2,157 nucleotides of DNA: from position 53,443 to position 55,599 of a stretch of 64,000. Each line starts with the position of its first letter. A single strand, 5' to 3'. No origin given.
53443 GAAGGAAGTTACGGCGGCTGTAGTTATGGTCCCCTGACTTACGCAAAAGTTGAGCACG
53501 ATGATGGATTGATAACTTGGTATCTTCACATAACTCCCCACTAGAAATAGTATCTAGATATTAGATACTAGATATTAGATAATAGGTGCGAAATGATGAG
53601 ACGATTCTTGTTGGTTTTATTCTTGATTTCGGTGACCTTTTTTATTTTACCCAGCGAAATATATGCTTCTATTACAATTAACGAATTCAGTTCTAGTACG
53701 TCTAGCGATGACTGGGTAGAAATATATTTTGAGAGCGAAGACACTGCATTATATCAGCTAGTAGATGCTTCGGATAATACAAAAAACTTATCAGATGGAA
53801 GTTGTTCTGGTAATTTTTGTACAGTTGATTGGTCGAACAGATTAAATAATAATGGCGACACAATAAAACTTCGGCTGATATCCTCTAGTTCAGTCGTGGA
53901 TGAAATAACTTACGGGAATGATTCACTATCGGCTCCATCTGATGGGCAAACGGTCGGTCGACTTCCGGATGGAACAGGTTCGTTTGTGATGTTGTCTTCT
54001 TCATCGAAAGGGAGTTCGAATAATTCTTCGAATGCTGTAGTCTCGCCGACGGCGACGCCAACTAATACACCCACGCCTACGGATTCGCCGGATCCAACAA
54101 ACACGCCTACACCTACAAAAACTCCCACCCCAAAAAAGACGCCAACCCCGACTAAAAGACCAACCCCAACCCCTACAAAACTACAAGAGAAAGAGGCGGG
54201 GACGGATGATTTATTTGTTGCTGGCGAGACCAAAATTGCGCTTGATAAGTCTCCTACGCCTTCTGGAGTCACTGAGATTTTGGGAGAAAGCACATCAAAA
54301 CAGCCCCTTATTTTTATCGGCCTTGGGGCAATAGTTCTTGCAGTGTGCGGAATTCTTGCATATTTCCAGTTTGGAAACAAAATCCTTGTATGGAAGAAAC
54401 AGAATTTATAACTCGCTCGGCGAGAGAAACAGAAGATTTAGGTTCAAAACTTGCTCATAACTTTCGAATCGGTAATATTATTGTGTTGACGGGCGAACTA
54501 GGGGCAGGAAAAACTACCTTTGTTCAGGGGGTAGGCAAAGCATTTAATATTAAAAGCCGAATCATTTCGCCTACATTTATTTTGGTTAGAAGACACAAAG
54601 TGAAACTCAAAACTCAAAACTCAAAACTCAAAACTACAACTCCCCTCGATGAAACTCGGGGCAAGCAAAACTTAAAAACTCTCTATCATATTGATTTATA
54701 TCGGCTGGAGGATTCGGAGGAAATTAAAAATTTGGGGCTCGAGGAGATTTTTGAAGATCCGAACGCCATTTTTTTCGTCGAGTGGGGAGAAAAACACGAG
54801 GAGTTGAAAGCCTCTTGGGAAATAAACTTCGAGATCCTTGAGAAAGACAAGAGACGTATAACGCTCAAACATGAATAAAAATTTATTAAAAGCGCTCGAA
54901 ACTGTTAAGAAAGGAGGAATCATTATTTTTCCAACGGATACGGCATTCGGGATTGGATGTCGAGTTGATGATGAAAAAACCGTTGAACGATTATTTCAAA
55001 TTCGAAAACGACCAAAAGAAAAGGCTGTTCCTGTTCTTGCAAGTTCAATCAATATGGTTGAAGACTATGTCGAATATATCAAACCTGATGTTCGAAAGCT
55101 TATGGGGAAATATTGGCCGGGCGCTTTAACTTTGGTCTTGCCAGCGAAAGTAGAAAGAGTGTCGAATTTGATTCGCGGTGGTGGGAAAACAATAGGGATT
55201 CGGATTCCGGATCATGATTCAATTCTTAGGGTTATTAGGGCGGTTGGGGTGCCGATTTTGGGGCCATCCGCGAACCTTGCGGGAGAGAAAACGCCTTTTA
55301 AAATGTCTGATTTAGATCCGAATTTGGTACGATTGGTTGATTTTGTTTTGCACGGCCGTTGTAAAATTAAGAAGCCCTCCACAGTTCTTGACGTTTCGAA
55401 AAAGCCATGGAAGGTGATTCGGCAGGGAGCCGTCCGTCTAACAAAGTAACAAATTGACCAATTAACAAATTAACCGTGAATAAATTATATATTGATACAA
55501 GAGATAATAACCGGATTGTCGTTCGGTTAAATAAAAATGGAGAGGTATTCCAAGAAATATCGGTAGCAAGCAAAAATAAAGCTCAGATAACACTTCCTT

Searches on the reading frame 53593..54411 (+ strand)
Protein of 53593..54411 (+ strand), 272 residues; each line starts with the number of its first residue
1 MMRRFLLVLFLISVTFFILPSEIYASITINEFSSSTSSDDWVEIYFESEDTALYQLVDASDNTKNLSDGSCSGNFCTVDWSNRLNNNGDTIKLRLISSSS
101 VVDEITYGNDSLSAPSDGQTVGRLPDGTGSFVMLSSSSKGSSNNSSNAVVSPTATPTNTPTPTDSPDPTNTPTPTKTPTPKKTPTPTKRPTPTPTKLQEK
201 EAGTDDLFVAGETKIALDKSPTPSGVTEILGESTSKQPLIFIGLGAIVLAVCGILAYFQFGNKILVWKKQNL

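Call 103: search_protein_families(library=pfam, proteins=[window:53593-54411:+], max_evalue=0.01)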
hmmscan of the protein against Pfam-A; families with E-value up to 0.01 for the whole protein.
window:53593-54411:+ (272 aa): 1 family
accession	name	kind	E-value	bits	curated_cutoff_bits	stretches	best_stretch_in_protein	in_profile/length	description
PF17752.6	BLF1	-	0.009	15.8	25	0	23-70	108-155/213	Burkholderia lethal factor 1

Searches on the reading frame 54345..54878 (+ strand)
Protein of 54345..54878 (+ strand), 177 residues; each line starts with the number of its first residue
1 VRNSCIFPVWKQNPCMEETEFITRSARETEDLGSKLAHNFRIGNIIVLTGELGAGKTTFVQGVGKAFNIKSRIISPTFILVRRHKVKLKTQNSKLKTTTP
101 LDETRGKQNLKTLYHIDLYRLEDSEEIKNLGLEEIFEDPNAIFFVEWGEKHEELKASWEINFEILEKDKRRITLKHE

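Call 103: search_protein_families(library=pfam, proteins=[window:54345-54878:+], max_evalue=0.01)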
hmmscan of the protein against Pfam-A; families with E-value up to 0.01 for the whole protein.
window:54345-54878:+ (177 aa): 2 families
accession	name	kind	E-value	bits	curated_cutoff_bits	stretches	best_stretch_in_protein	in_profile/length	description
PF02367.23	TsaE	-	2.7e-32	111.9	26.6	1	24-171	2-127/128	Threonylcarbamoyl adenosine biosynthesis protein TsaE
PF13401.12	AAA_22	-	0.0085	16.8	27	0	44-79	6-37/130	AAA domain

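Call 104: search_solved_structures(query=window:54345-54878:+, max_evalue=0.001, show_alignments=1)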
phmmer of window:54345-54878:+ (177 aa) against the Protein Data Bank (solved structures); distinct sequences matched with E-value up to 0.001: 7.
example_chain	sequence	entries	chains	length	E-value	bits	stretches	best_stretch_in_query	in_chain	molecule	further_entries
6nak_D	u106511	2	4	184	2.8e-18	69.8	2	109-172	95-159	TsaE | ATPase YjeE, predicted to have essential role in cell wall biosynthesis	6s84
6n9a_E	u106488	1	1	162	2.9e-18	69.7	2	109-172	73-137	tRNA threonylcarbamoyladenosine biosynthesis protein TsaE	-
5np9_A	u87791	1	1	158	1.4e-13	54.5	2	20-84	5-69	tRNA threonylcarbamoyladenosine biosynthesis protein TsaE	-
5mvr_A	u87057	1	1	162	1.4e-13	54.5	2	20-84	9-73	tRNA threonylcarbamoyladenosine biosynthesis protein TsaE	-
1htw_A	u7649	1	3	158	2.1e-12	50.6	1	111-160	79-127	HI0065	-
1fl9_A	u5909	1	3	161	2.2e-12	50.6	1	111-160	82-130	HYPOTHETICAL PROTEIN HI0065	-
9zw5_A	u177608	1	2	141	2.5e-12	50.4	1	101-173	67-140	tRNA threonylcarbamoyladenosine biosynthesis protein TsaE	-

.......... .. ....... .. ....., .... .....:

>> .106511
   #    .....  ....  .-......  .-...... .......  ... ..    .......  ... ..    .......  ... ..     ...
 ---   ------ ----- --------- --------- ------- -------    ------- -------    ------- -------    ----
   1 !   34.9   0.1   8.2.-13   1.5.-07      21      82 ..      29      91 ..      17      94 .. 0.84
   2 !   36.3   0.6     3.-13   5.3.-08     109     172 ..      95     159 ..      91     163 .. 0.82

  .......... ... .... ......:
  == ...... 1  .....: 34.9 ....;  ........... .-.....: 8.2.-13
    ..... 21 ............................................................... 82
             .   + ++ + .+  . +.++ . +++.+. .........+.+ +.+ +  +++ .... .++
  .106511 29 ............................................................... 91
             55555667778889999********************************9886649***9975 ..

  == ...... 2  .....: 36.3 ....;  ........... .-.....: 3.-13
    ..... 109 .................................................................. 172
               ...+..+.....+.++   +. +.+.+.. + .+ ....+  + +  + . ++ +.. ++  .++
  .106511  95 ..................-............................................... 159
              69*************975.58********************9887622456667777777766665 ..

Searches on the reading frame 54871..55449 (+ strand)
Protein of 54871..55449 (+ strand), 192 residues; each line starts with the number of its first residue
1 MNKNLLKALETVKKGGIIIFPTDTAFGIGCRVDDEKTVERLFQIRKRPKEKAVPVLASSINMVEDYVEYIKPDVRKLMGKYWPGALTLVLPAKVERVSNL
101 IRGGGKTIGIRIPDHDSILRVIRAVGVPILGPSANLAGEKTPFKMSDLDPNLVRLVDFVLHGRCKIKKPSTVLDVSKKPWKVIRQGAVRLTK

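Call 103: search_protein_families(library=pfam, proteins=[window:54871-55449:+], max_evalue=0.01)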
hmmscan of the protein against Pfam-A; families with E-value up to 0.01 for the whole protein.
window:54871-55449:+ (192 aa): 1 family
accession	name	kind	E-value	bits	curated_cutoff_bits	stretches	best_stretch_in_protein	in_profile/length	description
PF01300.24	Sua5_yciO_yrdC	-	2.9e-52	177.2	25.1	1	11-186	2-178/178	Telomere recombination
